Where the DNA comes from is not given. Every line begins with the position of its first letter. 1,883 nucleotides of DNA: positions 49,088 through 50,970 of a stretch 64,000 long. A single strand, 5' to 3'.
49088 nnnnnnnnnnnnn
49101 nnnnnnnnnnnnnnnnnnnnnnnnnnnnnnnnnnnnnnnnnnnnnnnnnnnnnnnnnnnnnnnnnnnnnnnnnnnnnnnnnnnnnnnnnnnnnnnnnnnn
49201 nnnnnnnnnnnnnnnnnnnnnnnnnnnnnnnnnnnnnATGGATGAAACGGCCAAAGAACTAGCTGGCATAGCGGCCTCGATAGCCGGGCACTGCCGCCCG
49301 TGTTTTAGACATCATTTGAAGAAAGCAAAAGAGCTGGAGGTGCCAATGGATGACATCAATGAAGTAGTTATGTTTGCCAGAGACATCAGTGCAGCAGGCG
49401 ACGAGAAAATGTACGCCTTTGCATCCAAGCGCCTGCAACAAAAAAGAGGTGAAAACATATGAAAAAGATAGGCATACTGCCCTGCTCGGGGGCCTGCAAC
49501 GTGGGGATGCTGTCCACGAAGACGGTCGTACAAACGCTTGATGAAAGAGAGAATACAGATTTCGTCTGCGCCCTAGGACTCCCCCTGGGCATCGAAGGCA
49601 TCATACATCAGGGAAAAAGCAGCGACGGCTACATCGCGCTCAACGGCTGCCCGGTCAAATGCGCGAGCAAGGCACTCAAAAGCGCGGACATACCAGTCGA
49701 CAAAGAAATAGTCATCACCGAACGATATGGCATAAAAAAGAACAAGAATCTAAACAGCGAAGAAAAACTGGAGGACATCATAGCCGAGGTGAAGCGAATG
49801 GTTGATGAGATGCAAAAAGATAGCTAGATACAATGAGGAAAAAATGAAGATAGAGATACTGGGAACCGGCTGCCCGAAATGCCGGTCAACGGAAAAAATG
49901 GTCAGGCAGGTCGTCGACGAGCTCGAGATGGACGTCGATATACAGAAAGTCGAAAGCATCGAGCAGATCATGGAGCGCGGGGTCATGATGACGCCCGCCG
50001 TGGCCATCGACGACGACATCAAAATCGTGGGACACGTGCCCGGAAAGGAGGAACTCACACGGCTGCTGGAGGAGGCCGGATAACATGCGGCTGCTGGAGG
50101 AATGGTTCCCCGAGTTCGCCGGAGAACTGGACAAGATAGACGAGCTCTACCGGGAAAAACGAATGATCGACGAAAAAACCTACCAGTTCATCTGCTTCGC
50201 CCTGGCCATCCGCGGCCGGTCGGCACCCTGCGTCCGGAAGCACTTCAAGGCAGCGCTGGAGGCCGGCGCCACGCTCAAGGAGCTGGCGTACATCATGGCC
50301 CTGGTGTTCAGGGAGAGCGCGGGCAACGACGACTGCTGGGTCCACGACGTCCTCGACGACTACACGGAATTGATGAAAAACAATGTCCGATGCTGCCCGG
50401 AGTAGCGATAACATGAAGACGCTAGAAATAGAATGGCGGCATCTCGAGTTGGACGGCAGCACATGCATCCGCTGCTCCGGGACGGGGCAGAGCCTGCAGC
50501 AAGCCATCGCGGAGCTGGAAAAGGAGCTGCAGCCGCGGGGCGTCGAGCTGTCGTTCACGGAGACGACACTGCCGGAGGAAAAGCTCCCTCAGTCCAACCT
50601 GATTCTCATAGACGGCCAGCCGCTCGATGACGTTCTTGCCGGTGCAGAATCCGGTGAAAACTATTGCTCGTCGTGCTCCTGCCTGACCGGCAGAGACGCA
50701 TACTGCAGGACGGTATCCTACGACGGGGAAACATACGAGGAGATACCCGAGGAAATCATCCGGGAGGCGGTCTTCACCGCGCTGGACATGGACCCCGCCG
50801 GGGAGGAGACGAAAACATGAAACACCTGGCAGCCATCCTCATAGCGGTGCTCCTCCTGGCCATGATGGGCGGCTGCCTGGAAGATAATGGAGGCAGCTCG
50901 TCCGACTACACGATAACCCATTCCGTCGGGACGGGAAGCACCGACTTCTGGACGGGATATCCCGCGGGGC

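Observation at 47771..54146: Expanded ars island with seven embedded thiol-redox genes, including an extracytoplasmic TlpA-like / Trx-CcdA pair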

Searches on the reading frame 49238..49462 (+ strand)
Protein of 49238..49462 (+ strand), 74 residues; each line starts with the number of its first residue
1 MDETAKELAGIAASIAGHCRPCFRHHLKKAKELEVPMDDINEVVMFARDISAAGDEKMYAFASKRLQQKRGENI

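Call 6: search_protein_families(library=pfam, proteins=[window:49238-49462:+], max_evalue=0.01)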
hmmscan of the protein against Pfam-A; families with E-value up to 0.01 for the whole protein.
window:49238-49462:+ (74 aa): 1 family
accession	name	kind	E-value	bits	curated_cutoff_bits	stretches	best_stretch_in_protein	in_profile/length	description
PF02627.25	CMD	-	1.5e-08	35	23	1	2-61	21-79/84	Carboxymuconolactone decarboxylase family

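Call 7: search_protein_families(library=ncbifam, proteins=[window:49238-49462:+], max_evalue=0.01)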
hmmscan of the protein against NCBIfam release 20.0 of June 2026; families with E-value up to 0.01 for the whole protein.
window:49238-49462:+ (74 aa): 5 families
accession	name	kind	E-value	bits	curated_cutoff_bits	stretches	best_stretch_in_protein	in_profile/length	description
NF045649.1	2X_seleno_MduS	exception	0.00011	21.3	380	1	2-69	252-319/338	methyltransferase domain-containing selenoprotein MduS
NF041537.1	ArsM_AhpD_UU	exception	0.00031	19.7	510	1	2-53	282-333/345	arsenite methyltransferase/AhpD domain selenoprotein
TIGR01926.1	peroxid_rel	subfamily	0.0011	18.8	81.8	1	5-63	65-124/178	peroxidase-related enzyme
TIGR00778.1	ahpD_dom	domain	0.003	17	27.8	1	2-42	4-44/51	alkylhydroperoxidase AhpD family core domain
NF041047.1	GSU3128_fam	equivalog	0.0042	17.1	110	1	2-59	18-74/84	GSU3128 family (seleno)protein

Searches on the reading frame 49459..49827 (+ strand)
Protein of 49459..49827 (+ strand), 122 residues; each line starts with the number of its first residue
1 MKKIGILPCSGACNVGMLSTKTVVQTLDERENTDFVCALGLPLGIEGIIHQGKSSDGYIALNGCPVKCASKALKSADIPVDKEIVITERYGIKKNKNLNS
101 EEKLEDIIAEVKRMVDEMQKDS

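Call 6: search_protein_families(library=pfam, proteins=[window:49459-49827:+], max_evalue=0.01)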
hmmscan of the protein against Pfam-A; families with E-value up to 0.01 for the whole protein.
window:49459-49827:+ (122 aa): 2 families
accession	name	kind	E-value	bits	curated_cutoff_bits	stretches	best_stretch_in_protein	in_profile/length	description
PF08859.16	DGC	-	1e-23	83.8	27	1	6-110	2-105/106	DGC domain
PF12999.12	PRKCSH-like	-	0.0096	16.2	34.9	0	60-120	111-171/176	Glucosidase II beta subunit-like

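Call 7: search_protein_families(library=ncbifam, proteins=[window:49459-49827:+], max_evalue=0.01)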
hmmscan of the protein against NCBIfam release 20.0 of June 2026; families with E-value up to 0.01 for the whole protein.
window:49459-49827:+ (122 aa): 0 families

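Call 84: search_solved_structures(query=window:49459-49824:+, max_evalue=1)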
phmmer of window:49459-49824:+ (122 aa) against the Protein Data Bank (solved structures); distinct sequences matched with E-value up to 1: 0.

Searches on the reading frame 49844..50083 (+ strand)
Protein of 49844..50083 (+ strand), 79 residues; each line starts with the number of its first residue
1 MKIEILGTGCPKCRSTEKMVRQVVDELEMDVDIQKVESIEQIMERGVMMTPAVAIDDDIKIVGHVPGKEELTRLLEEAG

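Call 6: search_protein_families(library=pfam, proteins=[window:49844-50083:+], max_evalue=0.01)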
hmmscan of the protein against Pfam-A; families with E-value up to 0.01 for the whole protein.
window:49844-50083:+ (79 aa): 2 families
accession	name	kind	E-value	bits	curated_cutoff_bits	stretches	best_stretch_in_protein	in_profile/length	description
PF13192.12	Thioredoxin_3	-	7.8e-26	90.4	24.8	1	1-76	1-76/76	Thioredoxin domain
PF00085.26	Thioredoxin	-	0.0075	16.7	23.5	1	7-75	27-98/103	Thioredoxin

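Call 7: search_protein_families(library=ncbifam, proteins=[window:49844-50083:+], max_evalue=0.01)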
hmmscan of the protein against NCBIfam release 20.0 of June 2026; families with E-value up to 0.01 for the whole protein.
window:49844-50083:+ (79 aa): 8 families
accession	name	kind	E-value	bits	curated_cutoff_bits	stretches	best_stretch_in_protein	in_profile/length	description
TIGR00412.2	redox_disulf_2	subfamily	2.8e-29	101.3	62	1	2-75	1-74/75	MTH895/ArsE family thioredoxin-like protein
TIGR00411.1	redox_disulf_1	equivalog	1.9e-11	43.9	92.75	1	9-76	10-79/82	MJ0307 family thioredoxin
NF049942.1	DF_fam_seleno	subfamily_domain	0.00011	22.2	70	1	8-57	7-58/96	DF family (seleno)protein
TIGR02194.1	GlrX_NrdH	subfamily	0.0015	18.7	85.75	1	10-68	9-67/72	glutaredoxin-like protein NrdH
TIGR04165.1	methano_modCys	hypoth_equivalog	0.0024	18.1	60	1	1-26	1-26/50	TIGR04165 family Cys-rich peptide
TIGR02196.1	GlrX_YruB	hypoth_equivalog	0.0044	17.5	88.55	1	8-67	8-67/74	glutaredoxin-like protein, YruB-family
NF047660.1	HUIPC_Trx_selen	equivalog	0.0063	16.6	105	0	7-77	10-89/91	HUIPC motif thioredoxin-like (seleno)protein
TIGR02187.2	PDO_seleno_TRX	equivalog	0.0089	15.4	185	0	9-76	29-103/209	protein disulfide oxidoreductase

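Call 76: search_dna_similar(query=window:49844-50080:+, collection=plasmids, mode=protein, max_evalue=0.000001, max_rows=30, rows=spread)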
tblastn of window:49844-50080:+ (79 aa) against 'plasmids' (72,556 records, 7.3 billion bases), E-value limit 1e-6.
Records with a match: 137; places in all: 138; records where one place covers at least 80% of the query: 135.
Best place of each record, by identity: <60% 137.
By first word of the organism name: Citrobacter 65; Klebsiella 19; Enterobacter 16; Cereibacter 6; Pseudosulfitobacter 3; Serratia 2; Novosphingobium 2; Fulvitalea 1; Ilyobacter 1; Acetoanaerobium 1; and 21 more.
By predicted mobility (MOB-suite, as given by PLSDB): conjugative 75; non-mobilizable 43; mobilizable 19.
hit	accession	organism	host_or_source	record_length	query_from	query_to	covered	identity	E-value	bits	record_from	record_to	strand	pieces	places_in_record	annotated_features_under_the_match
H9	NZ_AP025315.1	Fulvitalea axinellae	-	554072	1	75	95%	45.3%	1e-13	70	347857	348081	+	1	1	thioredoxin family protein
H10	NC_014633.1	Ilyobacter polytropus DSM 2926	marine mud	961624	1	77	97%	41.6%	4e-11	64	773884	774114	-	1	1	thioredoxin family protein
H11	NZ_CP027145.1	Enterobacter hormaechei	-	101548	3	69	85%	44.8%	5e-12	66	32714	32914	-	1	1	thioredoxin family protein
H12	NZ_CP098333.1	Citrobacter freundii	Homo sapiens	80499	3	79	97%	37.7%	1e-11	65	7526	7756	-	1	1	thioredoxin family protein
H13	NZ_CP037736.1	Citrobacter freundii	cell culture,hospital sink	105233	3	79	97%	37.7%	1e-11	65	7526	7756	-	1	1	thioredoxin family protein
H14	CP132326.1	Citrobacter freundii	Homo sapiens,Rectal Swab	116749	3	79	97%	37.7%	1e-11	65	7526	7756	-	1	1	thioredoxin family protein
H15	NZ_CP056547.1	Citrobacter sp. RHBSTW-00424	culture,Freshwater sample from ...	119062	3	79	97%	37.7%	1e-11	65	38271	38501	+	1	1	thioredoxin family protein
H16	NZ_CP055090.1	Citrobacter portucalensis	Shek Wu Hui WWTPs_111 WWTPs influent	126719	3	79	97%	37.7%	1e-11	65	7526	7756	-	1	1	thioredoxin family protein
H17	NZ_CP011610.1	Citrobacter freundii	Homo sapiens,Urine/Genitourinary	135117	3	79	97%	37.7%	1e-11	65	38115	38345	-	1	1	thioredoxin family protein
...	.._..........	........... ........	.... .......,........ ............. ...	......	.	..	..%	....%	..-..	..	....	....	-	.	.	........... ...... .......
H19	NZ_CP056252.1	Citrobacter sp. RHBSTW-00903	culture,Wastewater influent sample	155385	3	79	97%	37.7%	1e-11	65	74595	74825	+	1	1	thioredoxin family protein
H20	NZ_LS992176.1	Citrobacter freundii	-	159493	3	79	97%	37.7%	1e-11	65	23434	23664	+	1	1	thioredoxin family protein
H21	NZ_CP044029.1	Klebsiella pneumoniae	Homo sapiens,blood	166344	3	79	97%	37.7%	1e-11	65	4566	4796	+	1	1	thioredoxin family protein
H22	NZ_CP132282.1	Citrobacter youngae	whole organism,sewage sludge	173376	3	79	97%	37.7%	1e-11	65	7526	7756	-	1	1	thioredoxin family protein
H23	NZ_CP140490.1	Citrobacter amalonaticus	Homo sapiens,stool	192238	3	79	97%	37.7%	1e-11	65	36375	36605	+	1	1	thioredoxin family protein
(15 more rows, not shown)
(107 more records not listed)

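Call 77: get_annotated_region(hit=H12, flank=5000)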
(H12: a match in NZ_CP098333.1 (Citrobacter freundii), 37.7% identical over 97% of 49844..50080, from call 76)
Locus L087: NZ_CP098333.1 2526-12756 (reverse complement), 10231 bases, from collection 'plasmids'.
description: Citrobacter freundii strain 59174 plasmid p59174-80.5, complete sequence
organism: Citrobacter freundii (NCBI taxid 546)
taxonomy: Bacteria; Pseudomonadota; Gammaproteobacteria; Enterobacterales; Enterobacteriaceae; Citrobacter; Citrobacter freundii
host: -; source: Homo sapiens; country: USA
typing (MOB-suite, as given by PLSDB): non-mobilizable; replicon IncFIB
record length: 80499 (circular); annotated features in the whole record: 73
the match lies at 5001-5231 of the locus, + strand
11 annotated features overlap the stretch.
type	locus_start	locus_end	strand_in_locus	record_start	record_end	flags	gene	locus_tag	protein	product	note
CDS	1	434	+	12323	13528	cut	-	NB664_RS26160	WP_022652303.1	ABC transporter permease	-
CDS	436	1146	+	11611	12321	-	-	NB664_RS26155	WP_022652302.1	ABC transporter ATP-binding protein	-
CDS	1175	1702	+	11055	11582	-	-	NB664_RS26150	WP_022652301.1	hypothetical protein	-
CDS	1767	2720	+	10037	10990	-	-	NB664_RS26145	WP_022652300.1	IS110 family transposase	-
CDS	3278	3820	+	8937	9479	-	-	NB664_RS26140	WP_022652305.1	sigma-70 family RNA polymerase sigma factor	GO:0006352 - DNA-templated transcription initiation [Evidence IEA]; GO:0006355 - regulation of DNA-templated ...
CDS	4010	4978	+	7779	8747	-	-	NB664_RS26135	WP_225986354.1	permease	-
CDS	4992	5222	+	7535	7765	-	-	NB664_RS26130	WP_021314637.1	thioredoxin family protein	-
CDS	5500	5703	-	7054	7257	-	-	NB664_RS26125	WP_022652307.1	hypothetical protein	-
CDS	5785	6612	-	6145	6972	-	-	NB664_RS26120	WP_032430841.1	universal stress protein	-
CDS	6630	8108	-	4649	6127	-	-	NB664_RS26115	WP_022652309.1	SulP family inorganic anion transporter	-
CDS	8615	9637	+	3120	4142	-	-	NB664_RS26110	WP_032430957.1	IS110 family transposase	-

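Call 78: get_annotated_region(hit=H10, flank=5000)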
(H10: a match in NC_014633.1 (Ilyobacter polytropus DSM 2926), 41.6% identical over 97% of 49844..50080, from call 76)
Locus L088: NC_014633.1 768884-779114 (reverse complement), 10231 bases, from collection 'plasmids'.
description: Ilyobacter polytropus DSM 2926 plasmid pILYOP01, complete sequence
organism: Ilyobacter polytropus DSM 2926 (NCBI taxid 572544)
taxonomy: Bacteria; Fusobacteriota; Fusobacteriia; Fusobacteriales; Fusobacteriaceae; Ilyobacter; Ilyobacter polytropus; Ilyobacter polytropus DSM 2926
host: -; source: marine mud; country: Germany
typing (MOB-suite, as given by PLSDB): non-mobilizable; replicon rep_cluster_99
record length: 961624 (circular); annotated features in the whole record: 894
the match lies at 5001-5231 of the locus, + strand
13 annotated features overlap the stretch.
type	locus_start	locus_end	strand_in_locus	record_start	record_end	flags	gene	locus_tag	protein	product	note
CDS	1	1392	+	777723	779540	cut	-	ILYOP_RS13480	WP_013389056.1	ATP-binding protein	-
CDS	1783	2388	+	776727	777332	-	-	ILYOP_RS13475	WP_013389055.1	hypothetical protein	-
CDS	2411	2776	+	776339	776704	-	-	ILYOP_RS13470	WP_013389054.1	GerW family sporulation protein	-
CDS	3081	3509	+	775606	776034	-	-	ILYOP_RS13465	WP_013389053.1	Hsp20/alpha crystallin family protein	-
CDS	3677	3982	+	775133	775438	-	-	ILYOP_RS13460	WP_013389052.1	metalloregulator ArsR/SmtB family transcription factor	GO:0006355 - regulation of DNA-templated transcription [Evidence IEA]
CDS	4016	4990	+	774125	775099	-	-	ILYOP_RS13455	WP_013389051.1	permease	-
CDS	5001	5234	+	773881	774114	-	-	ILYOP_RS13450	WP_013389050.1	thioredoxin family protein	-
CDS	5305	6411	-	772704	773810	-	-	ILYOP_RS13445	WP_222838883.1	hypothetical protein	-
CDS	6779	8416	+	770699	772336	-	-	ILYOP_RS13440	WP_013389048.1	FAD-dependent oxidoreductase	-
CDS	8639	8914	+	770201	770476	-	-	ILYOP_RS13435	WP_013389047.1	HU family DNA-binding protein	GO:0030261 - chromosome condensation [Evidence IEA]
CDS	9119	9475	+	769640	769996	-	-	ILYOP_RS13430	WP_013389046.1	hypothetical protein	-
CDS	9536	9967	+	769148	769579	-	-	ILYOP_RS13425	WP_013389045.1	hypothetical protein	-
CDS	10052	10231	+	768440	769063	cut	-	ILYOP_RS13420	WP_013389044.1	hypothetical protein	-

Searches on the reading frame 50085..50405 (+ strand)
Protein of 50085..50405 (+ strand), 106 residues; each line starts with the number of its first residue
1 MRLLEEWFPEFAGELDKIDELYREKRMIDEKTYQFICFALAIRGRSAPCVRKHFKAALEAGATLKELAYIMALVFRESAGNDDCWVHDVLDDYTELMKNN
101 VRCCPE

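Call 6: search_protein_families(library=pfam, proteins=[window:50085-50405:+], max_evalue=0.01)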
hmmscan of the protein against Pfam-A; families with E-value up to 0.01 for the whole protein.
window:50085-50405:+ (106 aa): 1 family
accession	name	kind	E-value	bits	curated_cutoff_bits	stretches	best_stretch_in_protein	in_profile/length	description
PF02627.25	CMD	-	1.8e-05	25.1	23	1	25-72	17-64/84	Carboxymuconolactone decarboxylase family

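Call 7: search_protein_families(library=ncbifam, proteins=[window:50085-50405:+], max_evalue=0.01)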
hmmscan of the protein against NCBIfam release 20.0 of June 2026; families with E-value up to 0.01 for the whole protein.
window:50085-50405:+ (106 aa): 2 families
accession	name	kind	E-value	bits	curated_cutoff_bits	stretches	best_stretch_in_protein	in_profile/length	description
NF041047.1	GSU3128_fam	equivalog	2.6e-07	30.6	110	1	25-90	14-79/84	GSU3128 family (seleno)protein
TIGR00778.1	ahpD_dom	domain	0.0014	18.1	27.8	1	28-70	3-45/51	alkylhydroperoxidase AhpD family core domain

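Call 83: search_solved_structures(query=window:50085-50402:+, max_evalue=1)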
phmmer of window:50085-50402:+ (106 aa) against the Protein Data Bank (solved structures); distinct sequences matched with E-value up to 1: 6.
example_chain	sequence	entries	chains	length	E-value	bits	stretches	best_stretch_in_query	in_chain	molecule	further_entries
7y4r_A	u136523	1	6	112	1.5e-05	28.9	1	16-93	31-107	CMD domain-containing protein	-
3bey_A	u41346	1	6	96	3.7e-05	27.7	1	2-77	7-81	Conserved protein O27018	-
2q0t_A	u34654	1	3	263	5.2e-05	27.2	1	16-75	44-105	Putative gamma-carboxymuconolactone decarboxylase subunit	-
5dik_A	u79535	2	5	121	0.03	18.3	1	9-96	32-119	Alkyl hydroperoxide reductase AhpD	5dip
8vd6_A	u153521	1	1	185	0.2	15.7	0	19-74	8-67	CAP REPEAT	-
3d7i_A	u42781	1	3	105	0.6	14.1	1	4-77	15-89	carboxymuconolactone decarboxylase family protein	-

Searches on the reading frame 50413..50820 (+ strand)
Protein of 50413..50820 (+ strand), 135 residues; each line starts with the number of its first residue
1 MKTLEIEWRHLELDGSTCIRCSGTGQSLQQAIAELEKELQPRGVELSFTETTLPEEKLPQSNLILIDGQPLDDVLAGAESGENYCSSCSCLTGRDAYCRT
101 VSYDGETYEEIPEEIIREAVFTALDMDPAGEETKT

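Call 6: search_protein_families(library=pfam, proteins=[window:50413-50820:+], max_evalue=0.01)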
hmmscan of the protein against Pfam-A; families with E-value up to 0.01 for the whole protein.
window:50413-50820:+ (135 aa): 1 family
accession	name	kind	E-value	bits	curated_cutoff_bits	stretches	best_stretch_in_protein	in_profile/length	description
PF10865.14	DUF2703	-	2.2e-38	131.5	23.6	1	4-119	1-119/120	Domain of unknown function (DUF2703)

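Call 7: search_protein_families(library=ncbifam, proteins=[window:50413-50820:+], max_evalue=0.01)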
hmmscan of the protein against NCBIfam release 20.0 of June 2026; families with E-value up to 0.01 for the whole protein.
window:50413-50820:+ (135 aa): 0 families

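Call 85: search_solved_structures(query=window:50413-50817:+, max_evalue=1)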
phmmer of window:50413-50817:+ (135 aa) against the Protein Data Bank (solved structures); distinct sequences matched with E-value up to 1: 1.
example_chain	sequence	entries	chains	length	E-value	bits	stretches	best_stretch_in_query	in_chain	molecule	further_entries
1x67_A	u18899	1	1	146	0.055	16.7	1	7-114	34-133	Drebrin-like protein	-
